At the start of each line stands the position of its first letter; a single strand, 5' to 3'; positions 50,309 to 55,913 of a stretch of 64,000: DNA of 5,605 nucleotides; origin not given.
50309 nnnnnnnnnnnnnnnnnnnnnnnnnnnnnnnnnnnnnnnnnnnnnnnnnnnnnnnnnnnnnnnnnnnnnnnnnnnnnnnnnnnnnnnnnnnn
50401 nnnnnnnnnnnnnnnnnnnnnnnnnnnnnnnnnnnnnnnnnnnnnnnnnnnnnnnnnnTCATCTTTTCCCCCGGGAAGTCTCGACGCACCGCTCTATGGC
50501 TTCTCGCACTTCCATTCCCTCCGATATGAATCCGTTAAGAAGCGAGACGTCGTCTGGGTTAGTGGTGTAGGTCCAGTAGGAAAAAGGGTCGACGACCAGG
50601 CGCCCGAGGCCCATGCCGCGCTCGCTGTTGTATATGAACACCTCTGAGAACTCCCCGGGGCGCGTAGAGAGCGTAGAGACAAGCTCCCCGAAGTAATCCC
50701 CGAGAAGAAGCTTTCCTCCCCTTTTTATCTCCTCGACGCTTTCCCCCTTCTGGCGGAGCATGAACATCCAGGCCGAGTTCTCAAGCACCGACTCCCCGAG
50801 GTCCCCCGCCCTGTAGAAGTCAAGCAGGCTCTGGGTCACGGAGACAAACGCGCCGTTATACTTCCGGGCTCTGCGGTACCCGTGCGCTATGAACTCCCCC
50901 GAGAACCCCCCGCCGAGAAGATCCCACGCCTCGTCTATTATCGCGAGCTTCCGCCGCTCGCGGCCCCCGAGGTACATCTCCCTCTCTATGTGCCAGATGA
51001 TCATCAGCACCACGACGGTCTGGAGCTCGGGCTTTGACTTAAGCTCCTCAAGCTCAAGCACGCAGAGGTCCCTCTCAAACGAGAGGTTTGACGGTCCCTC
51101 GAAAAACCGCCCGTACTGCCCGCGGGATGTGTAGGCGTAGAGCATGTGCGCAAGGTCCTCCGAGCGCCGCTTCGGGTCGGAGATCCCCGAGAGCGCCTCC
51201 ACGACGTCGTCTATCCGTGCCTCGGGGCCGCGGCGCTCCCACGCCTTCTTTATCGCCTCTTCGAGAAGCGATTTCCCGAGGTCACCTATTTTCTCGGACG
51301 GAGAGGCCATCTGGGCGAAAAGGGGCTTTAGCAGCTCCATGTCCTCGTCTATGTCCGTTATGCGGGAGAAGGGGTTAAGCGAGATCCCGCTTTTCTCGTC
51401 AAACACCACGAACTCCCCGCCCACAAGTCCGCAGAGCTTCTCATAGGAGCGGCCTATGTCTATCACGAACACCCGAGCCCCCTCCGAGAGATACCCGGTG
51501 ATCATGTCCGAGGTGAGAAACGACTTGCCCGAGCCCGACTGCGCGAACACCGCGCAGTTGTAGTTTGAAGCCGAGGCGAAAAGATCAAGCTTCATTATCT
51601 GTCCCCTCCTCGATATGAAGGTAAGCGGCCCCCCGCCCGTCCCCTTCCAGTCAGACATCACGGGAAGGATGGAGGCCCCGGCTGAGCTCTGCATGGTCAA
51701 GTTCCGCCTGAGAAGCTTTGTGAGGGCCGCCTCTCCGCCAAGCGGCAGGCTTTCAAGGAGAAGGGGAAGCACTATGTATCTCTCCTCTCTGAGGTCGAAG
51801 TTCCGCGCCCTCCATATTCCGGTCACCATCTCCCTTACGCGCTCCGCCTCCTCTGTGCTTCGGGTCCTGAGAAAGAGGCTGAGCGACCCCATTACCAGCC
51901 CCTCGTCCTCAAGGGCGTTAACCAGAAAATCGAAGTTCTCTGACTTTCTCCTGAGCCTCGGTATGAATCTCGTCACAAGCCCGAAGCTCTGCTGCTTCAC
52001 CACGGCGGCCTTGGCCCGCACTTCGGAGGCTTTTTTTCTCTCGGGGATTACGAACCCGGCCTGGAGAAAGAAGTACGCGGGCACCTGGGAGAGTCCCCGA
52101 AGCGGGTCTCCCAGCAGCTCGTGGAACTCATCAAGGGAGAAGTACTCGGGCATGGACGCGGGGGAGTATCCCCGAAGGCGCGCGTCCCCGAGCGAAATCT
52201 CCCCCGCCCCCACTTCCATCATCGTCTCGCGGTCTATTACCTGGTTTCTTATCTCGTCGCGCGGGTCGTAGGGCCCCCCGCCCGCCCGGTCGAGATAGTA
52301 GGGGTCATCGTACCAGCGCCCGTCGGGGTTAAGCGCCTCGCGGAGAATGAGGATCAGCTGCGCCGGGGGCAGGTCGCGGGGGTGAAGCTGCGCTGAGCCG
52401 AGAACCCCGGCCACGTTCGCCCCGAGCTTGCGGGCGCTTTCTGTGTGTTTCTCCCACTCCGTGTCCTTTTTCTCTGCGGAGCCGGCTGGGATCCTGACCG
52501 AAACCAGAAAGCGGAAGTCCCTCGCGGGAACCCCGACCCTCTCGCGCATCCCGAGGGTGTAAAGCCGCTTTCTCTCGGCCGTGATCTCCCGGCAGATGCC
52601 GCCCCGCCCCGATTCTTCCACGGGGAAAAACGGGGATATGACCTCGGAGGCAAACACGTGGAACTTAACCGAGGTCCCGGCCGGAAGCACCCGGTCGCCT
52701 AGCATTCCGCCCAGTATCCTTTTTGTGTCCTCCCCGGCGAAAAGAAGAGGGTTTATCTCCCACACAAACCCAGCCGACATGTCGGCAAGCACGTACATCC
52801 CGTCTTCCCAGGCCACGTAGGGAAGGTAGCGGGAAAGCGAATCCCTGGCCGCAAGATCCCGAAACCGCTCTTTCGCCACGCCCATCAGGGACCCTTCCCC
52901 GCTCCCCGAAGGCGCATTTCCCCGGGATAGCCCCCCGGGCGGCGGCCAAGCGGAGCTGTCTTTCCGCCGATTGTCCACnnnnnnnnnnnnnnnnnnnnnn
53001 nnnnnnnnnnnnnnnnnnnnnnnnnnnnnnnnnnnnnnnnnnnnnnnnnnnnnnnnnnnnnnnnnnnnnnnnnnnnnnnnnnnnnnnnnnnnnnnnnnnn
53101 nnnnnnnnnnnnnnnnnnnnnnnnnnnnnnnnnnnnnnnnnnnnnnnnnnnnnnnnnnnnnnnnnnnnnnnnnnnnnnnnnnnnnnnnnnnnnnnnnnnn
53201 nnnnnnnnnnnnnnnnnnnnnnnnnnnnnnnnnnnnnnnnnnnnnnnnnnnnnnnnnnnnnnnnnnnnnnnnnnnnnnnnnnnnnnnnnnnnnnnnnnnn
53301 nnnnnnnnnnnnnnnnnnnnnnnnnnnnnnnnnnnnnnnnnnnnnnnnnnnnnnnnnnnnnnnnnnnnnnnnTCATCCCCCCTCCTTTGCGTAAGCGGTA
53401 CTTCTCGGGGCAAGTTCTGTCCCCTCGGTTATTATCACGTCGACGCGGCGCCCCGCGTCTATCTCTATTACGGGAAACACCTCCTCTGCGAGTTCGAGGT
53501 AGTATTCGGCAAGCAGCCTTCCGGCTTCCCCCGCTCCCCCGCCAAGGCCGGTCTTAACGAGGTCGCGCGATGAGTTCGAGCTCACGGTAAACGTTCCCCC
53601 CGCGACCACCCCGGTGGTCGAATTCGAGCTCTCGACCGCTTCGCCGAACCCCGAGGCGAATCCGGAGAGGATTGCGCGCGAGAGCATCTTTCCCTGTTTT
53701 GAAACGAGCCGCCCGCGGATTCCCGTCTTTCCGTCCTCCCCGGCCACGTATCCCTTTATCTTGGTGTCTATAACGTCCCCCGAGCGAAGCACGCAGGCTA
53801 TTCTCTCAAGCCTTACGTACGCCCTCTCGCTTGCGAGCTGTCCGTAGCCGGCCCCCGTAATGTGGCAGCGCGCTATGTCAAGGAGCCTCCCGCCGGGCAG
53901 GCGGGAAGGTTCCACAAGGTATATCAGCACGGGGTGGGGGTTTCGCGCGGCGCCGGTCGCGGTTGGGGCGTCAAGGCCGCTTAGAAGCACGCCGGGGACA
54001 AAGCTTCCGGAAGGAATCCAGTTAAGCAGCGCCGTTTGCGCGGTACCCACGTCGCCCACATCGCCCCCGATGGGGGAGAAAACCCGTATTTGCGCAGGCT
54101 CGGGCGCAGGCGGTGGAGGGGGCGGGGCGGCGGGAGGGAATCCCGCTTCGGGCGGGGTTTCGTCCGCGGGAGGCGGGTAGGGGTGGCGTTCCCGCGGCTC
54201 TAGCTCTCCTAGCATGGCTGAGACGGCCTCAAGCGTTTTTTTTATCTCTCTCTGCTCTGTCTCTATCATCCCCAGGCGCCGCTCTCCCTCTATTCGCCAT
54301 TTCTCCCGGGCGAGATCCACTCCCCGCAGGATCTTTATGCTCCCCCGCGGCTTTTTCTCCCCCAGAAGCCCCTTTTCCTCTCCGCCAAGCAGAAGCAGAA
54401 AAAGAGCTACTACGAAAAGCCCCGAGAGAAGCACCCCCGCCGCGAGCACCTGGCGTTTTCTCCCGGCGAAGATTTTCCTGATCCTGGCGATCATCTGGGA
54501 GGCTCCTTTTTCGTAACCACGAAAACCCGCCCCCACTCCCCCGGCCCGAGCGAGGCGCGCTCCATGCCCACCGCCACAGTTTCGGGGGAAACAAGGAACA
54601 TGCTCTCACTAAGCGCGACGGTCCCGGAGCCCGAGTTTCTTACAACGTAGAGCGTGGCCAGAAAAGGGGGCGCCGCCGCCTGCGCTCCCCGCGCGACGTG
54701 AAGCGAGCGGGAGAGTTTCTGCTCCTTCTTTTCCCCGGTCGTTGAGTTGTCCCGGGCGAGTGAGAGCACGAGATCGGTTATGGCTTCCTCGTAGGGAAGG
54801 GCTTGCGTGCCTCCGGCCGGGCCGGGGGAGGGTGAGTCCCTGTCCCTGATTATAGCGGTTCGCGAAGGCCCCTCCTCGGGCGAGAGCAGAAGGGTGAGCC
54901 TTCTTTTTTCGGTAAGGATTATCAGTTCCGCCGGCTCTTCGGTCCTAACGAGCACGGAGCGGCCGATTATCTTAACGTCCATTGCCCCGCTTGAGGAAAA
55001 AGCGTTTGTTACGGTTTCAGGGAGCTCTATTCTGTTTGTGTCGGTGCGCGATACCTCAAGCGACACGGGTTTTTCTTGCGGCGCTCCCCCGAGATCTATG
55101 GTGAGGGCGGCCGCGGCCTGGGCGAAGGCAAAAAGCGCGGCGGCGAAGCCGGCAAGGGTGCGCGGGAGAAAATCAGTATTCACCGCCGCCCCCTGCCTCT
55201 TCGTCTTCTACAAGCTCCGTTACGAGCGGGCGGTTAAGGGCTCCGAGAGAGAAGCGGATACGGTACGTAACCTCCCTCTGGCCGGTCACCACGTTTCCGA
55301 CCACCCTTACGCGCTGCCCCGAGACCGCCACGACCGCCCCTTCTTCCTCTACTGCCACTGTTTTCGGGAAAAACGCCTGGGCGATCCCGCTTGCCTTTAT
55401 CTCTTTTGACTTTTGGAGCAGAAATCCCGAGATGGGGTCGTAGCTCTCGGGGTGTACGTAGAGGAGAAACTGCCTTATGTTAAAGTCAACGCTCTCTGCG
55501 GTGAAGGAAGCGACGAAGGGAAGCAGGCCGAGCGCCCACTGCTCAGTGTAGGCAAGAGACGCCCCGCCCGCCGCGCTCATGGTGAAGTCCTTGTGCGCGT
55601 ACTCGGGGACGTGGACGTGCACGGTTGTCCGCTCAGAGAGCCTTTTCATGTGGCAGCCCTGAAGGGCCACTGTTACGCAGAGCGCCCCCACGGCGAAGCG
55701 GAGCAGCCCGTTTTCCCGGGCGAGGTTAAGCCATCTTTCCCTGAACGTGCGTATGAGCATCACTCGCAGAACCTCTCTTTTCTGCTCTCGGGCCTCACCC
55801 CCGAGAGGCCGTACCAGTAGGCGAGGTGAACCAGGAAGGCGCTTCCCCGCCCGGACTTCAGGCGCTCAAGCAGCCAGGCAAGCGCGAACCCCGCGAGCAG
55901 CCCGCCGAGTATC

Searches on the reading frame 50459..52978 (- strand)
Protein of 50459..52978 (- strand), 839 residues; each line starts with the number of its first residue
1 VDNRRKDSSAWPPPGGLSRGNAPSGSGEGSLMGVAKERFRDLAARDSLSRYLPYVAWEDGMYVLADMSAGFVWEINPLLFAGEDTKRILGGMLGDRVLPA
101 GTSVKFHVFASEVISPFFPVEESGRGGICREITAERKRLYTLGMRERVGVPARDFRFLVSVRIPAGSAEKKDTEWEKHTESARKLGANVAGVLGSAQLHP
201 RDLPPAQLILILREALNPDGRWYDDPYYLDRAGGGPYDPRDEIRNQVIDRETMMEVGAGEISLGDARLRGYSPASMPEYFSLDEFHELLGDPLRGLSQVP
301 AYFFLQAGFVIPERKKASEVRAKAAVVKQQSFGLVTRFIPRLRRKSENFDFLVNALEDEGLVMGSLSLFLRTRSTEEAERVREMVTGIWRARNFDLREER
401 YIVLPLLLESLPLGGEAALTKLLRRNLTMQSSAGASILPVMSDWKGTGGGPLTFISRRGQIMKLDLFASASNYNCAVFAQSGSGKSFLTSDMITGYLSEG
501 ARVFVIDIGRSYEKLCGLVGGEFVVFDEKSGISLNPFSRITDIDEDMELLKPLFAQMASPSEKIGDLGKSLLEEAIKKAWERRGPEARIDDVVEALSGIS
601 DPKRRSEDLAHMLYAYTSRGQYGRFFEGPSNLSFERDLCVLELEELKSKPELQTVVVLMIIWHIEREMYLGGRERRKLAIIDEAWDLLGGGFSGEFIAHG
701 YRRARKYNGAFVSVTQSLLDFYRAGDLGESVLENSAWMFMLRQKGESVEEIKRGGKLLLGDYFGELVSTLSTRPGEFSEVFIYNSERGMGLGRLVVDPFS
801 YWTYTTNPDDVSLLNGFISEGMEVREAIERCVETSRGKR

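Call 26: search_protein_families(library=pfam, proteins=[window:50459-52978:-], max_evalue=0.01)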
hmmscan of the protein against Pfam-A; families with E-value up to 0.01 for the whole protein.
window:50459-52978:- (839 aa): 4 families
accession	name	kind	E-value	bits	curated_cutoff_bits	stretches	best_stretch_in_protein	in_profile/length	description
PF11130.14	TraC_F_IV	-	2.1e-53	182.1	28.1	1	48-413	1-373/375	TraC protein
PF19044.6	P-loop_TraG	-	1.9e-34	119.5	25.8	2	470-541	27-98/413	TraG P-loop domain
PF12846.13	AAA_10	-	1.3e-08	34.7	27.5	1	471-725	20-290/362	AAA-like domain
PF01935.23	DUF87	-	2e-07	31.8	23.2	1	474-556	25-104/220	Helicase HerA, central domain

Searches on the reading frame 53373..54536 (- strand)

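Call 26: search_protein_families(library=pfam, proteins=[window:53373-54536:-], max_evalue=0.01)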
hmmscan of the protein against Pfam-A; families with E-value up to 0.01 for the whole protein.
window:53373-54536:- (387 aa): 1 family
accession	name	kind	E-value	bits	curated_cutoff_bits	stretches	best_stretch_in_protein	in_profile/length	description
PF03743.19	TrbI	-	3.7e-35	121.9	35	1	174-375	2-188/188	Bacterial conjugation TrbI-like protein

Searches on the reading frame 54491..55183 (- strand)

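Call 26: search_protein_families(library=pfam, proteins=[window:54491-55183:-], max_evalue=0.01)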
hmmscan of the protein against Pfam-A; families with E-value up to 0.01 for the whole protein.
window:54491-55183:- (230 aa): 2 families
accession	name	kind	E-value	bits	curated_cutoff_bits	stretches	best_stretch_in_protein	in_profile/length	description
PF23536.1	TraK_C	-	3.4e-08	34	28.5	1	127-224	8-110/110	TraK C-terminal domain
PF06586.17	TraK_N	-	0.0082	16.9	24.8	0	40-114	8-94/100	TraK N-terminal domain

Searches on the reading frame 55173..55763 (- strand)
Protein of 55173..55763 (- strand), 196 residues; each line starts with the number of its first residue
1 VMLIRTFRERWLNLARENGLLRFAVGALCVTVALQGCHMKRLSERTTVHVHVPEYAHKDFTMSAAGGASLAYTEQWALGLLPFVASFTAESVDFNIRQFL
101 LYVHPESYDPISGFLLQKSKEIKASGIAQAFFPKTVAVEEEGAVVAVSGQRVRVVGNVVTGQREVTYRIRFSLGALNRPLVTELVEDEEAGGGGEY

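Call 26: search_protein_families(library=pfam, proteins=[window:55173-55763:-], max_evalue=0.01)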
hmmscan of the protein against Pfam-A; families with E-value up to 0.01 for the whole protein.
window:55173-55763:- (196 aa): 1 family
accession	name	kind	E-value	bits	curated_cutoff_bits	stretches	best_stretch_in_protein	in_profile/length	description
PF05309.16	TraE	-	2e-24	86.5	24.8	1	5-174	4-171/182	TraE protein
